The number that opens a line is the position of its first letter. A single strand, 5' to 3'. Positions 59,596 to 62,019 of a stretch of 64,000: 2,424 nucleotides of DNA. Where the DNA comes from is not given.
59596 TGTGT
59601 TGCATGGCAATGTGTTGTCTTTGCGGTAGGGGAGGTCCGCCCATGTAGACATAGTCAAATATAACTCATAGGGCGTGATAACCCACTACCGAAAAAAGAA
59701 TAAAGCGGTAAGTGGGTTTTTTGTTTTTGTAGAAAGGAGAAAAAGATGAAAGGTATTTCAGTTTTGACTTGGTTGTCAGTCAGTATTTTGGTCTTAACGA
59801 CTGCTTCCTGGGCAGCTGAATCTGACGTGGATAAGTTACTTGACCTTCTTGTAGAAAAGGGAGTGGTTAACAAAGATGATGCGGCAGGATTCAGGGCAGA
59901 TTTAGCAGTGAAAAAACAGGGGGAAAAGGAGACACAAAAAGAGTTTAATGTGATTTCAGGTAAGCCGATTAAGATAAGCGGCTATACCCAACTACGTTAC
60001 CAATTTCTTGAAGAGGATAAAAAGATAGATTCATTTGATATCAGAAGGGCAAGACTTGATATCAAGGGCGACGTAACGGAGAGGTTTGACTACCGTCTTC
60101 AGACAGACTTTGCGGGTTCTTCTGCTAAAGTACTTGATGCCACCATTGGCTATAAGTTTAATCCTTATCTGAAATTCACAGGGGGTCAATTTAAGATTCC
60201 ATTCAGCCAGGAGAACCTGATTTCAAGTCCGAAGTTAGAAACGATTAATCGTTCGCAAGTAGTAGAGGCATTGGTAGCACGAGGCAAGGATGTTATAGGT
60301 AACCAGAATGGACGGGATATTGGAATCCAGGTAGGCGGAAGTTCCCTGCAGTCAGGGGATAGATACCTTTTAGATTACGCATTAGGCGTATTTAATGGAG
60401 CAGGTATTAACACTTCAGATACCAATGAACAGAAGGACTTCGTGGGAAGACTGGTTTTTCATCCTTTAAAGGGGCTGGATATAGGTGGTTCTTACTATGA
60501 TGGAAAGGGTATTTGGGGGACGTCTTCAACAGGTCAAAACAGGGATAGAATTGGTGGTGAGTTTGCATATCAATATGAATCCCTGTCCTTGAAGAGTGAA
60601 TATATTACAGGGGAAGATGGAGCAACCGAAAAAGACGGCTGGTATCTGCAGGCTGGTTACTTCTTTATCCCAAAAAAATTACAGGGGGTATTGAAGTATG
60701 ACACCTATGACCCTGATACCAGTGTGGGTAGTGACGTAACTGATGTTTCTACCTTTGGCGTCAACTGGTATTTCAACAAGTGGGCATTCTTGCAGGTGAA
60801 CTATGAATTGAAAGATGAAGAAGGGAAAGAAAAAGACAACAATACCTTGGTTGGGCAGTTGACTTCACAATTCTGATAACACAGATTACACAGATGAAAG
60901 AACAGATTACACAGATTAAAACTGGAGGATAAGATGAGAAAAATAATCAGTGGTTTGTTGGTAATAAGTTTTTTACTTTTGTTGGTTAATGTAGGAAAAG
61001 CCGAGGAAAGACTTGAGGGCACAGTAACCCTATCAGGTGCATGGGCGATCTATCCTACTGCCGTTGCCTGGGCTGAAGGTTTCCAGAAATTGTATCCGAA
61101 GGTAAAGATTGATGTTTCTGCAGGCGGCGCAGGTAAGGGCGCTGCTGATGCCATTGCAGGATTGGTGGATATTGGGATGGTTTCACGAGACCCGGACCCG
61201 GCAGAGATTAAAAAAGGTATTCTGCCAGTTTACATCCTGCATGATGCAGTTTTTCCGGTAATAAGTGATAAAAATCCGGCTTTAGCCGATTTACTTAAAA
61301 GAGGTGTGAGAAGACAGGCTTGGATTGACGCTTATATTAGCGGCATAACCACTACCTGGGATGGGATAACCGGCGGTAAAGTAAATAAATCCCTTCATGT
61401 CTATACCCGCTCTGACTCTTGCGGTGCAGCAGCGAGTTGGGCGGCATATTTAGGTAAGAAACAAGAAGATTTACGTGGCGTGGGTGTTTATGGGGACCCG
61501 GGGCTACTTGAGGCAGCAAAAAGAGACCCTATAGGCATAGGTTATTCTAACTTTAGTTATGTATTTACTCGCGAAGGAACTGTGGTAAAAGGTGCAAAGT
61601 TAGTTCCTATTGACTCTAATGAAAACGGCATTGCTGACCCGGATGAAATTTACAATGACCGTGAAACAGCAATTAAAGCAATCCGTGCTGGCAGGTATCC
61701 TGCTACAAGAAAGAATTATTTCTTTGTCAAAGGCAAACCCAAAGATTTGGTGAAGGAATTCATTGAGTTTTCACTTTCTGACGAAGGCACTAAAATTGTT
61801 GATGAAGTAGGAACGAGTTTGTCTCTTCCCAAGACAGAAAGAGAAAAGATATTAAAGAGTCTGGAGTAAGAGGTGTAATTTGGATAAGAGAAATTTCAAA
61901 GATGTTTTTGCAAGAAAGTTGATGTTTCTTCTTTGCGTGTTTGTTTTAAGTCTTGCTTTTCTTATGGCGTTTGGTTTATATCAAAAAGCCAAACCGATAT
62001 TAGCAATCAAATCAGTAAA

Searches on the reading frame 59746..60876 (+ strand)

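Call 83: search_protein_families(library=pfam, proteins=[window:59746-60876:+], max_evalue=0.001)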
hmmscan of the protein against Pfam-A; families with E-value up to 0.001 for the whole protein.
window:59746-60876:+ (376 aa): 1 family
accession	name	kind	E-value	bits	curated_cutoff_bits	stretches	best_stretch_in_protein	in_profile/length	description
PF07396.17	Porin_O_P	-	2.9e-28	99.6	20.9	1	91-368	21-356/370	Phosphate-selective porin O and P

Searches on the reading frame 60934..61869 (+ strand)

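Call 83: search_protein_families(library=pfam, proteins=[window:60934-61869:+], max_evalue=0.001)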
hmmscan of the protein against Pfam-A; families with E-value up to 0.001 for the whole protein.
window:60934-61869:+ (311 aa): 2 families
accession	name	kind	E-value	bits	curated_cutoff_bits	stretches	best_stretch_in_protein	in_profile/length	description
PF12849.12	PBP_like_2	-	9e-28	98.2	27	1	23-284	4-267/267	PBP superfamily domain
PF01547.30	SBP_bac_1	-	0.00034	21.1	26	0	43-286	10-306/307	Bacterial extracellular solute-binding protein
